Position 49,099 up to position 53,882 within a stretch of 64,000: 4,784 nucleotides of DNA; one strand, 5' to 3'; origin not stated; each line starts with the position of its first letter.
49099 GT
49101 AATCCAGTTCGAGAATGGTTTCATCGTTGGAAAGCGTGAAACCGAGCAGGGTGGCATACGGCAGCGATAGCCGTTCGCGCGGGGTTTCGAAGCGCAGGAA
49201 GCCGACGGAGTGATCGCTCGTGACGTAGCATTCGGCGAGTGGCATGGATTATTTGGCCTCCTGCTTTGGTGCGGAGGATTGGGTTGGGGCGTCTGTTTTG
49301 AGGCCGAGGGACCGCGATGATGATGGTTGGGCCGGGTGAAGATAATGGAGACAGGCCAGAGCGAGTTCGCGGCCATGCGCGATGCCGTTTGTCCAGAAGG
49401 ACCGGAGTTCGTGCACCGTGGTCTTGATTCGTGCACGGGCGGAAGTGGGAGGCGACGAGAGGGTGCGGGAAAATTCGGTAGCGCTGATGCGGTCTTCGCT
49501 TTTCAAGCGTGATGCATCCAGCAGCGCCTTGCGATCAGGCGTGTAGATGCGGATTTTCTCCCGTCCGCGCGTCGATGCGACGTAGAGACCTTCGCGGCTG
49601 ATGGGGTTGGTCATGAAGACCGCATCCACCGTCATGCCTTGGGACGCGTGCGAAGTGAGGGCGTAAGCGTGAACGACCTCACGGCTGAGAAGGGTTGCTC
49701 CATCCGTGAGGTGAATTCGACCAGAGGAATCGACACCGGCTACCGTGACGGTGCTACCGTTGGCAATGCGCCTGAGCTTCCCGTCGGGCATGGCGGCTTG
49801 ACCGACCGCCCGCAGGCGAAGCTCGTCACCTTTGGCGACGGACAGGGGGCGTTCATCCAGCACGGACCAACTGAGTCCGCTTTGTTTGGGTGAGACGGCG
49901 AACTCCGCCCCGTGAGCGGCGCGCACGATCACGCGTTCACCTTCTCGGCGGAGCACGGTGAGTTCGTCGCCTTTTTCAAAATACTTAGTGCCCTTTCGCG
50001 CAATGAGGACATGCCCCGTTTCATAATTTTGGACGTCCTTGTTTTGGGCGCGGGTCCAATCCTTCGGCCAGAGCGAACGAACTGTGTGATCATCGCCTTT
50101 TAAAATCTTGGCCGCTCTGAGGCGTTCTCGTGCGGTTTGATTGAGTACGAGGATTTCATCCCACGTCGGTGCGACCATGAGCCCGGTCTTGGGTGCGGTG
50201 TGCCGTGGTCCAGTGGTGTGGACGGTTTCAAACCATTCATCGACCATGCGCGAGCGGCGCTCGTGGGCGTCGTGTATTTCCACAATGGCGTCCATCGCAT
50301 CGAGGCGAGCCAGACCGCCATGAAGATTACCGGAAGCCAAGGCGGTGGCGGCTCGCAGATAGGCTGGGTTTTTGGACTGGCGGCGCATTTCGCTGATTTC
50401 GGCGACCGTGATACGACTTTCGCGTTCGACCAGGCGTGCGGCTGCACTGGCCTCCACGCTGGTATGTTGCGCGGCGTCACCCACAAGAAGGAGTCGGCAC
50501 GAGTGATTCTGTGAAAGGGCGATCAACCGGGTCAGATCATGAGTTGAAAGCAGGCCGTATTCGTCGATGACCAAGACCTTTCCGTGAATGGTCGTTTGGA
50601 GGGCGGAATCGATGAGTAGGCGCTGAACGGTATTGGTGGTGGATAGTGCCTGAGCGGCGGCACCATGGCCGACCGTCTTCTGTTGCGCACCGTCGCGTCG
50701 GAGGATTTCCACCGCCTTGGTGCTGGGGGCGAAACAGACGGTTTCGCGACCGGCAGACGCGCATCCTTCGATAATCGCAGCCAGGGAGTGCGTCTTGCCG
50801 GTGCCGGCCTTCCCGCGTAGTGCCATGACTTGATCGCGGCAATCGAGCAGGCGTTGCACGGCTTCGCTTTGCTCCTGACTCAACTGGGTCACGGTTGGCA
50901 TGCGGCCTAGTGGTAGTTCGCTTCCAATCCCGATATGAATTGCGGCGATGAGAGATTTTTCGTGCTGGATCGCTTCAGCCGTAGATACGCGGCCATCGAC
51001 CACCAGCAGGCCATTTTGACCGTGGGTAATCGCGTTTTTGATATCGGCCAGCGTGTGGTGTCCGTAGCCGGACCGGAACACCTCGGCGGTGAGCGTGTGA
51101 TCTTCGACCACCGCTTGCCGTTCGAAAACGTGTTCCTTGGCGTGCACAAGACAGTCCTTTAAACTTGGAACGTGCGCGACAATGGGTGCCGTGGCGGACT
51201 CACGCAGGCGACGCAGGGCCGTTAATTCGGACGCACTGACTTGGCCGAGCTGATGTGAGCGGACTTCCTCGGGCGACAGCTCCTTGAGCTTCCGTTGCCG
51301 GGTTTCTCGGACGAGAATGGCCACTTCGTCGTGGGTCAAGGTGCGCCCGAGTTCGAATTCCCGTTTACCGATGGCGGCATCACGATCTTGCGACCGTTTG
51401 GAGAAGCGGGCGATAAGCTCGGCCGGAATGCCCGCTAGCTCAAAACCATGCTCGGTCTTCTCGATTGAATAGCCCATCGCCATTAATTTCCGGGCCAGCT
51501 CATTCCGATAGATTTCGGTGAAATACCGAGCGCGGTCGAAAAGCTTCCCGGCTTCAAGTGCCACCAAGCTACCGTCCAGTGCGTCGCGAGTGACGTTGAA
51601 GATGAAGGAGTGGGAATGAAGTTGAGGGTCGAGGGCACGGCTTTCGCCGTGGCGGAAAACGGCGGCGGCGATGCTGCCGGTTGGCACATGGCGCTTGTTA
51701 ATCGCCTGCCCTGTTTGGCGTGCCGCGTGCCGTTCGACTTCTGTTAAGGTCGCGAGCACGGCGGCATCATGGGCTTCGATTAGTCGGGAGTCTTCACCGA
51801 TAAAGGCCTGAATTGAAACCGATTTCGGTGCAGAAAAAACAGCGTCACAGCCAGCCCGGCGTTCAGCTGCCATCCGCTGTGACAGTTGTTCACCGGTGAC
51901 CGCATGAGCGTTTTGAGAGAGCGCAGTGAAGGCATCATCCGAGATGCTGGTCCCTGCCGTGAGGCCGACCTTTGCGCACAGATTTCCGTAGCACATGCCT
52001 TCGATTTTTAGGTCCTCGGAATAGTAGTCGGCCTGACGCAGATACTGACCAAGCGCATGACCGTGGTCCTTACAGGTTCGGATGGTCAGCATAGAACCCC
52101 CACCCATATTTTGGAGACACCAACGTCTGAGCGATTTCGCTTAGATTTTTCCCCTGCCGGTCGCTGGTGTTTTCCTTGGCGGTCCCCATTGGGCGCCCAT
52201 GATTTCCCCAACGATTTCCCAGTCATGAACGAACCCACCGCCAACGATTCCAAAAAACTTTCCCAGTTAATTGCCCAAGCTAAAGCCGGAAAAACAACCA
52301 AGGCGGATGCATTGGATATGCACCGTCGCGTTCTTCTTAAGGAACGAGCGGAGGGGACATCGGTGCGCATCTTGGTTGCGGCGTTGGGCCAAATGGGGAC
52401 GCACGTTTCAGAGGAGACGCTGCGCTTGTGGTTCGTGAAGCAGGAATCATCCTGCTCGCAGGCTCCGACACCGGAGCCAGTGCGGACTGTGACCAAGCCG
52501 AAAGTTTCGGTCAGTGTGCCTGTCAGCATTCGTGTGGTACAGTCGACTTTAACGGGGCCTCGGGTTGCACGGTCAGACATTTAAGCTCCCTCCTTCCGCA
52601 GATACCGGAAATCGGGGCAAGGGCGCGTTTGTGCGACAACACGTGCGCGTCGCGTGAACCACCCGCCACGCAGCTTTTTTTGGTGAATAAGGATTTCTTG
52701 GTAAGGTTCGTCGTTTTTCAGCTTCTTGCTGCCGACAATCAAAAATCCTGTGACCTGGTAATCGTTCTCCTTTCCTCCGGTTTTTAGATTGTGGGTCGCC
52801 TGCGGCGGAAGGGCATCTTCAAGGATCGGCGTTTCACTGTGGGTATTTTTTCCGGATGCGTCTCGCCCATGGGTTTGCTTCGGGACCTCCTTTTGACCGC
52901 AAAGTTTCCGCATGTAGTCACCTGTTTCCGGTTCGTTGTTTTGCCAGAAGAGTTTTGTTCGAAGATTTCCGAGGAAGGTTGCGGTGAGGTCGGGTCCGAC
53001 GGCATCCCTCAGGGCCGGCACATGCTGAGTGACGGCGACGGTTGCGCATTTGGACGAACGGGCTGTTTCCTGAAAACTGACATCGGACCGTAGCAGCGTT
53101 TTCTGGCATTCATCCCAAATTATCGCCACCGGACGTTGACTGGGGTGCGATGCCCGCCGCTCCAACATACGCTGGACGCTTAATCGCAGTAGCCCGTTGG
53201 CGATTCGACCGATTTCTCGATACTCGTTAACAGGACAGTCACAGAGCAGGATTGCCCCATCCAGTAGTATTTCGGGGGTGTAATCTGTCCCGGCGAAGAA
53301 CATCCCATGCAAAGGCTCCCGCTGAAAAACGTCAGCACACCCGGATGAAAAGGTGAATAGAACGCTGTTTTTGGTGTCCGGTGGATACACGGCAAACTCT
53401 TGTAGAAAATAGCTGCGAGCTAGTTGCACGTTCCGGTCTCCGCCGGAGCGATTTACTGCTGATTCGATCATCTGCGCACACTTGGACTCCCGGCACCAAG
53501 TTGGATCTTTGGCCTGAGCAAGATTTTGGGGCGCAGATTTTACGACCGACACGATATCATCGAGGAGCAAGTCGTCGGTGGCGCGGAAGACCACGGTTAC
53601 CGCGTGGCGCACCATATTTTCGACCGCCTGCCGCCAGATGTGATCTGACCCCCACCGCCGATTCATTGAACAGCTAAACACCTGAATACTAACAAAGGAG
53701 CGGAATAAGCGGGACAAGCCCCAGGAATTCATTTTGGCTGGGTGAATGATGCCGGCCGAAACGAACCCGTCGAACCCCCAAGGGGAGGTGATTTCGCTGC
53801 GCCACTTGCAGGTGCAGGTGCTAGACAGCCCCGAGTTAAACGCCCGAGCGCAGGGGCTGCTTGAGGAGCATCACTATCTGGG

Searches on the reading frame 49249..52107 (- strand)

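Call 54: search_protein_families(library=pfam, proteins=[window:49249-52107:-], max_evalue=0.001)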
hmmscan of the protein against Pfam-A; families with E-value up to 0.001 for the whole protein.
window:49249-52107:- (952 aa): 7 families
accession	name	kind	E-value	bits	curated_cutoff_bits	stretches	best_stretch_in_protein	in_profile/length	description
PF08751.17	TrwC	-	3e-69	234.2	25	1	22-286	7-279/286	TrwC relaxase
PF13604.12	AAA_30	-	5.9e-36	124.4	27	1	408-612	1-190/191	AAA domain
PF13245.12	AAA_19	-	1.2e-14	55.1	25.1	1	413-551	1-132/134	AAA domain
PF01443.25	Viral_helicase1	-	2.7e-08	34.3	21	1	432-555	5-104/228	Viral superfamily 1 RNA helicase core domain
PF13401.12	AAA_22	-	2.5e-06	28.3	27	1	425-544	5-123/130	AAA domain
PF13538.12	UvrD_C_2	-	6.1e-06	26.5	27.4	1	813-854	1-51/52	UvrD-like helicase C-terminal domain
PF13086.12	AAA_11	-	0.00023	21.5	27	0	408-469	1-69/257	AAA domain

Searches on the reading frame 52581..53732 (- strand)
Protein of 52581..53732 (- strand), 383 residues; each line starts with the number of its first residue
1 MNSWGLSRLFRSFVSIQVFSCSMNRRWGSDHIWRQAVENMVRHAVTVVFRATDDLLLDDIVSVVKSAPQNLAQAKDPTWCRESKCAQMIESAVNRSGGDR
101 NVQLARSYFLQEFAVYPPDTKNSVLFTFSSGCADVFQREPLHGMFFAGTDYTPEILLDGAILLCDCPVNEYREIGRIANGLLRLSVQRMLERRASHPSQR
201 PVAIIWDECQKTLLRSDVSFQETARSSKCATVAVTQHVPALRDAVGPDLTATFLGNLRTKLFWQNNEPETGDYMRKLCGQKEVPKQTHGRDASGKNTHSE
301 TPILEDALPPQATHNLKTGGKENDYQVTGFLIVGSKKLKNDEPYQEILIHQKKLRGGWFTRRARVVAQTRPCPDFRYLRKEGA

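Call 3: search_protein_families(library=pfam, proteins=[window:52581-53732:-], max_evalue=0.01)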
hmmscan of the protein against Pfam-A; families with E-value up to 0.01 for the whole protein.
window:52581-53732:- (383 aa): 3 families
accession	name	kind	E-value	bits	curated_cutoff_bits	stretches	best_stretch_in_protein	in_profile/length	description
PF12696.13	TraG-D_C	-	2.7e-10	40.7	22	1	201-299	1-107/126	TraM recognition site of TraD and TraG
PF10412.15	TrwB_AAD_bind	-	3.6e-07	29.8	20.5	1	182-298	228-342/387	Type IV secretion-system coupling protein DNA-binding domain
PF02534.20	T4SS-DNA_transf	-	0.0018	17.6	20.1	1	202-295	304-398/468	Type IV secretory system Conjugative DNA transfer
